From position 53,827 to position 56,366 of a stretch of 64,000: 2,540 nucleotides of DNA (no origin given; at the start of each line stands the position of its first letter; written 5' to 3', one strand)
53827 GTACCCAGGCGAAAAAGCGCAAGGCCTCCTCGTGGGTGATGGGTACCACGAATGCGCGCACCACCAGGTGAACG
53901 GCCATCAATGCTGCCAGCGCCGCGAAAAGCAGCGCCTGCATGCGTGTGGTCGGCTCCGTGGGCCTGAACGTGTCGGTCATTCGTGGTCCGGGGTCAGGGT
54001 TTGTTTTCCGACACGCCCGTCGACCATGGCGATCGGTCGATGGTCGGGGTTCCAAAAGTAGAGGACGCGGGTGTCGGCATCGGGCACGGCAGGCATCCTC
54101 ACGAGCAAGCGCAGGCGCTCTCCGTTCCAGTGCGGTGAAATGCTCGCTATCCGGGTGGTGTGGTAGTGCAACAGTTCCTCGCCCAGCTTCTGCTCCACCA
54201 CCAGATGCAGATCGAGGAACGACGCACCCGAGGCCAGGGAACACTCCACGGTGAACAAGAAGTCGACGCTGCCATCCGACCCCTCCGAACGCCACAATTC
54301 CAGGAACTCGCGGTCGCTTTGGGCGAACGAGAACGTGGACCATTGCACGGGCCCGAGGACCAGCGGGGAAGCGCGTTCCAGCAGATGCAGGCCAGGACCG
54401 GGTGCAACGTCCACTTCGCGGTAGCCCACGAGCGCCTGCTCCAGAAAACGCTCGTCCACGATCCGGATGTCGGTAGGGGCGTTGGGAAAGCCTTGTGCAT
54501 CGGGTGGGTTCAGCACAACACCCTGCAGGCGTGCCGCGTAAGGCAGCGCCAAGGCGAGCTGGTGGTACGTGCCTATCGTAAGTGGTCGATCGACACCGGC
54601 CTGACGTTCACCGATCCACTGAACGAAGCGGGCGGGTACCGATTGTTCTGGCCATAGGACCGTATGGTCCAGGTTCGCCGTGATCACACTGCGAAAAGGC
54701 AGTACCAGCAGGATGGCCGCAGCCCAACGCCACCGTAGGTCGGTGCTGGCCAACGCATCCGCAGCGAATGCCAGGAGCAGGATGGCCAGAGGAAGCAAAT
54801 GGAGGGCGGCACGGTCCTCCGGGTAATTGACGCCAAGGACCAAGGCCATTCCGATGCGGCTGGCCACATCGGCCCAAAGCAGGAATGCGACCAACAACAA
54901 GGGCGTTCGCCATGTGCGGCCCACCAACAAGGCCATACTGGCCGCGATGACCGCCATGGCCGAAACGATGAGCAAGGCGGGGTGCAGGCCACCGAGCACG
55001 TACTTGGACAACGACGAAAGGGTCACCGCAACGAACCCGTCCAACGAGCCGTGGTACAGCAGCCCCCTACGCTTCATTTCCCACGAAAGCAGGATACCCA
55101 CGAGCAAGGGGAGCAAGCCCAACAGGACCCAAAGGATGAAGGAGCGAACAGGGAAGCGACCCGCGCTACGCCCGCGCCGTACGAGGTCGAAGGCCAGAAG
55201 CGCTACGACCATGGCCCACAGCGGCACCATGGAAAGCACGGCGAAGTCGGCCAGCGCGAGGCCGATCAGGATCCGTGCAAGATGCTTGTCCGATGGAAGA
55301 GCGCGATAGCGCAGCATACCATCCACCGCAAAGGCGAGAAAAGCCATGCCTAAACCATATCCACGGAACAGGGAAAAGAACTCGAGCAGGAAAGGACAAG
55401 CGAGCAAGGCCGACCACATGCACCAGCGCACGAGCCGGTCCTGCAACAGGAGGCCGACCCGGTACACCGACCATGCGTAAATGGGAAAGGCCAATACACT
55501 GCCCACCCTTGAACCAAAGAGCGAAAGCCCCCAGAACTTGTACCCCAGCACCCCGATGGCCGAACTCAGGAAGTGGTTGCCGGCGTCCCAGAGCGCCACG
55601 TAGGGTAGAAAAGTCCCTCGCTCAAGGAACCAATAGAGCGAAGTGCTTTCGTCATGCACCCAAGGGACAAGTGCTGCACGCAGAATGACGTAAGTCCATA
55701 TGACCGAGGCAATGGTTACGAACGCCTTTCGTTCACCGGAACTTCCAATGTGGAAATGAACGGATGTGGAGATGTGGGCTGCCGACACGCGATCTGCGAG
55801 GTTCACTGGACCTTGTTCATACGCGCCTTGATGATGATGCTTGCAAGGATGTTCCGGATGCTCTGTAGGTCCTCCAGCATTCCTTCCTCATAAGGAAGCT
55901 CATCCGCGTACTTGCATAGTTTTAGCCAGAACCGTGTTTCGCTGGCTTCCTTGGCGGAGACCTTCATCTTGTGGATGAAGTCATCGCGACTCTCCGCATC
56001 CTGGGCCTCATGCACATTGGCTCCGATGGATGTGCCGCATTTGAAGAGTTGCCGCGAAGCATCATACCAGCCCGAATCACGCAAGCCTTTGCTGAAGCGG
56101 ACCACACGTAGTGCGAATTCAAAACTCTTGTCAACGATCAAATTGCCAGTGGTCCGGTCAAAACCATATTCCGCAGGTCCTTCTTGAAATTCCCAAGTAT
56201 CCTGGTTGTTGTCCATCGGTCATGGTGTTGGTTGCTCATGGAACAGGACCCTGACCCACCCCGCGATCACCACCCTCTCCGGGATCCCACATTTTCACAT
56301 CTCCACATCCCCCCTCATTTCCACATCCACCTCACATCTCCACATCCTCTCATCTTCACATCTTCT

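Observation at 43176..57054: Expansion of six paralogous GT-C-like polytopic membrane proteins with a GtrB/Dpm1-like GT2, interrupting the scoA-scoB pair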

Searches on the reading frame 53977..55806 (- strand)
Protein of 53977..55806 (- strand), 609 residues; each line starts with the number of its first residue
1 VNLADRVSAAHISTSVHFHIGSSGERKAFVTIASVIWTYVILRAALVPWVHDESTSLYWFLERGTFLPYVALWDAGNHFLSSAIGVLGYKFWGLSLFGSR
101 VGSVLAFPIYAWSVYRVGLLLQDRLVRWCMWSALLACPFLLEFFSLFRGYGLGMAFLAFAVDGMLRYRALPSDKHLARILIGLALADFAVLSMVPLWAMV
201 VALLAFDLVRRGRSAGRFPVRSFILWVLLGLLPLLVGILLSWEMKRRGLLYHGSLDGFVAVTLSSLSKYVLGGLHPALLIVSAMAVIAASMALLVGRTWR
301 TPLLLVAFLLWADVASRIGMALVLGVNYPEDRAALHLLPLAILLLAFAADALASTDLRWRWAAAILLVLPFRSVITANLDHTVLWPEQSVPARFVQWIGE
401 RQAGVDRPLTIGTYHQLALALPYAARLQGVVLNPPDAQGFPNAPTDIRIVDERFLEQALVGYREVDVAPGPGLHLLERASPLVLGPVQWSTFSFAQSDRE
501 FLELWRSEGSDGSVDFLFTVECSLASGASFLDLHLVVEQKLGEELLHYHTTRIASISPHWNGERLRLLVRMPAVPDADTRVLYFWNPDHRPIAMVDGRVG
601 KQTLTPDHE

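Call 4: search_protein_families(library=pfam, proteins=[window:53977-55806:-], max_evalue=0.1)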
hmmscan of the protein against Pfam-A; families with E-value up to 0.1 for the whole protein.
window:53977-55806:- (609 aa): 0 families

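Call 5: search_protein_families(library=ncbifam, proteins=[window:53977-55806:-], max_evalue=0.1)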
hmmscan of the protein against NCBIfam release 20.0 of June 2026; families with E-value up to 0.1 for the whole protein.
window:53977-55806:- (609 aa): 0 families

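Call 7: find_encoding_contigs(protein=window:53977-55806:-, flank=10000, max_places=6)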
Protein window:53977-55806:- (609 aa): 1 contig read that carries it; 1 place shown.
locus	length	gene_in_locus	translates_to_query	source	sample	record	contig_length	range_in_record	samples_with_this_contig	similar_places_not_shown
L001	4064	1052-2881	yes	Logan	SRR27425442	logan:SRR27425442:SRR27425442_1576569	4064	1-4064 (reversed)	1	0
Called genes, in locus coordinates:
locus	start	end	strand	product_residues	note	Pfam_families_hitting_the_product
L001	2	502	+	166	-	?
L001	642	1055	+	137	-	PF05635:23S_rRNA_IVP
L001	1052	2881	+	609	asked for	-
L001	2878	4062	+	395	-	?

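Call 15: search_solved_structures(query=A1, max_evalue=10, show_alignments=2)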
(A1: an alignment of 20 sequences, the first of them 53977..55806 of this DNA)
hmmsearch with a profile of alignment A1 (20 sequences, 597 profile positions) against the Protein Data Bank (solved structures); distinct sequences matched with E-value up to 10: 1.
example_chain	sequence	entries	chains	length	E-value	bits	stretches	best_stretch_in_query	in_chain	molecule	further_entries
6ird_B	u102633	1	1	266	7.7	7.9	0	383-512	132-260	1-phosphatidylinositol 4,5-bisphosphate phosphodiesterase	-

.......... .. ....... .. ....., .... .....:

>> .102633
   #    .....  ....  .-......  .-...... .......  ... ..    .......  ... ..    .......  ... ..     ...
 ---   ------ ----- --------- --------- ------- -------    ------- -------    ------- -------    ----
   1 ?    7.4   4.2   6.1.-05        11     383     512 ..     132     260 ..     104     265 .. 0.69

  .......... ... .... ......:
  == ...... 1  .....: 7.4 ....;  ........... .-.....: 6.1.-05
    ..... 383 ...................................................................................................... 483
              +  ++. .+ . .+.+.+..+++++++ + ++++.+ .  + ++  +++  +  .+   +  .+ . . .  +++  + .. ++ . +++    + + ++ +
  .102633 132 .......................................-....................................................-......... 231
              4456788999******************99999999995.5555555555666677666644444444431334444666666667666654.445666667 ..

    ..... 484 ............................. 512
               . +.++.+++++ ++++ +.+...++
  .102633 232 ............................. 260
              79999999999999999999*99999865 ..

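Call 29: search_protein_families(library=pfam, alignment_id=A1, max_evalue=1)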
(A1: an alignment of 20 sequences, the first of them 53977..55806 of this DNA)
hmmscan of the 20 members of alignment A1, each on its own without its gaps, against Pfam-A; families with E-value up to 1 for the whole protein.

A. member 1, window:53977-55806:- (609 aa): 0 families

B. families by the number of members that match (of 20 scanned): 10 families
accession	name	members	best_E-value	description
PF13231.12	PMT_2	4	0.00032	Dolichyl-phosphate-mannose-protein mannosyltransferase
PF11666.13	DUF2933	1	0.02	Protein of unknown function (DUF2933)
PF12822.12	ECF_trnsprt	1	0.04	ECF transporter, substrate-specific component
PF19992.4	DUF6427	1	0.048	Family of unknown function (DUF6427)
PF19549.4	DUF6072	1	0.062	Family of unknown function (DUF6072)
PF08122.17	NDUF_B12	1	0.19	NADH-ubiquinone oxidoreductase B12 subunit family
PF00468.22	Ribosomal_L34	1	0.25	Ribosomal protein L34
PF15038.11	Jiraiya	1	0.37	Jiraiya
PF19293.4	CdaA_N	1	0.54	CdaA N-terminal transmembrane domain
PF14038.11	YqzE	1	0.83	YqzE-like protein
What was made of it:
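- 53977..55806 (-): G7: 609-aa GT-C-like protein of the G6/G7 family. Ends in the LYFWNP motif. Weak PMT_2 hits in 4 of 20 members (call 29).
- On PMT / GT39 protein O-mannosyltransferases: G6/G7 members score only 3e-4 at best (call 29).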

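Call 70: find_homologous_proteins(query=window:53977-55806:-, max_evalue=0.001)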
Query window:53977-55806:- (609 aa): 138 proteins with E <= 0.001 among 8000 candidates; the best 120 are listed.
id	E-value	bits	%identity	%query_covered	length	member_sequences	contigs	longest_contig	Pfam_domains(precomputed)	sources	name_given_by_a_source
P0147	0.0e+0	1357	100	100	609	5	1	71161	-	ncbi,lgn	-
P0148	6.2e-252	856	64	96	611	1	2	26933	-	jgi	jgi:hypothetical protein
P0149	1.9e-246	838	64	95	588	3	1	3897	-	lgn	-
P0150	3.5e-241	820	64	95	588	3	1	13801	-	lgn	-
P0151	4.1e-241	820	64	95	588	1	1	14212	-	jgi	jgi:MFS family permease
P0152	1.2e-239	815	62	98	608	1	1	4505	-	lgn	-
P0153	2.5e-237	808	62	95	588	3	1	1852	-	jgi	jgi:hypothetical protein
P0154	9.1e-232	789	60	97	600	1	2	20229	-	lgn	-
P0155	6.5e-228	777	61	94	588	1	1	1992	-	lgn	-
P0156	2.4e-225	768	59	98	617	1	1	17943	-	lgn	-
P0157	3.1e-224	764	60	94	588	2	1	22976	-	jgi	-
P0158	1.6e-220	752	60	94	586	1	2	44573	-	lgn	-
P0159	3.8e-220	751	59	94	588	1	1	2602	-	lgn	-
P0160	1.6e-216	739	59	94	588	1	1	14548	-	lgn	-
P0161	4.8e-216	737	58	94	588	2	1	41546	-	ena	-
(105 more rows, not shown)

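Call 74: search_solved_structures(query=A8, max_evalue=10)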
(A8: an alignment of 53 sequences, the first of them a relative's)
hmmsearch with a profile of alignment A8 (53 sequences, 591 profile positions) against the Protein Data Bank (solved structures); distinct sequences matched with E-value up to 10: 3.
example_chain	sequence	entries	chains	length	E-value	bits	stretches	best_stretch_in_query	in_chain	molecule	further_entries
24os_A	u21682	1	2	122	1.1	11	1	369-438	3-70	Bromodomain-containing protein 3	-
2nxb_A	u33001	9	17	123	1.1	10.9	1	369-438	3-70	Bromodomain-containing protein 3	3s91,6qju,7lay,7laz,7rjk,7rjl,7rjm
7r8r_A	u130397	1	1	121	1.6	10.4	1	369-438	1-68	Bromodomain-containing protein 3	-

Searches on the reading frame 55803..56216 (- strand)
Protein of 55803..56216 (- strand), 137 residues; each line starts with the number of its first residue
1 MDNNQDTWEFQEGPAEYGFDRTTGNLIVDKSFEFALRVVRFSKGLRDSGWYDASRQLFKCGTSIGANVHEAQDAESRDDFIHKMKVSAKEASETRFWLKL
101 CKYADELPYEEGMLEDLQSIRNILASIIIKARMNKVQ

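Call 4: search_protein_families(library=pfam, proteins=[window:55803-56216:-], max_evalue=0.1)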
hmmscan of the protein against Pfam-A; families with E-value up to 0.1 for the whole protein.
window:55803-56216:- (137 aa): 1 family
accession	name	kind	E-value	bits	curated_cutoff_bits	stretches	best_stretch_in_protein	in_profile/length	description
PF05635.17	23S_rRNA_IVP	-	5.8e-17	62.3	33.8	1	27-124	5-104/106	23S rRNA-intervening sequence protein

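Call 5: search_protein_families(library=ncbifam, proteins=[window:55803-56216:-], max_evalue=0.1)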
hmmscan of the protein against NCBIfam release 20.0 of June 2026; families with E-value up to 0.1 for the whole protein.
window:55803-56216:- (137 aa): 3 families
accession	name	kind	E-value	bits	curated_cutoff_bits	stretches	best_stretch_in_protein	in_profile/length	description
TIGR02436.1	TIGR02436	subfamily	3.6e-21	75.4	24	1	28-130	2-107/109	four helix bundle protein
NF008912.0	PRK12275.1-6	subfamily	0.00043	20.3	124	1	29-131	10-111/117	hypothetical protein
NF008911.0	PRK12275.1-2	subfamily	0.0011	19.5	137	1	27-131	9-115/118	hypothetical protein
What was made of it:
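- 55803..56216 (-): Four-helix-bundle / 23S-rRNA-IVS-protein family gene. Not part of the glycosylation set. A recent insertion. PF05635 5.8e-17 and TIGR02436 (calls 4, 5).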
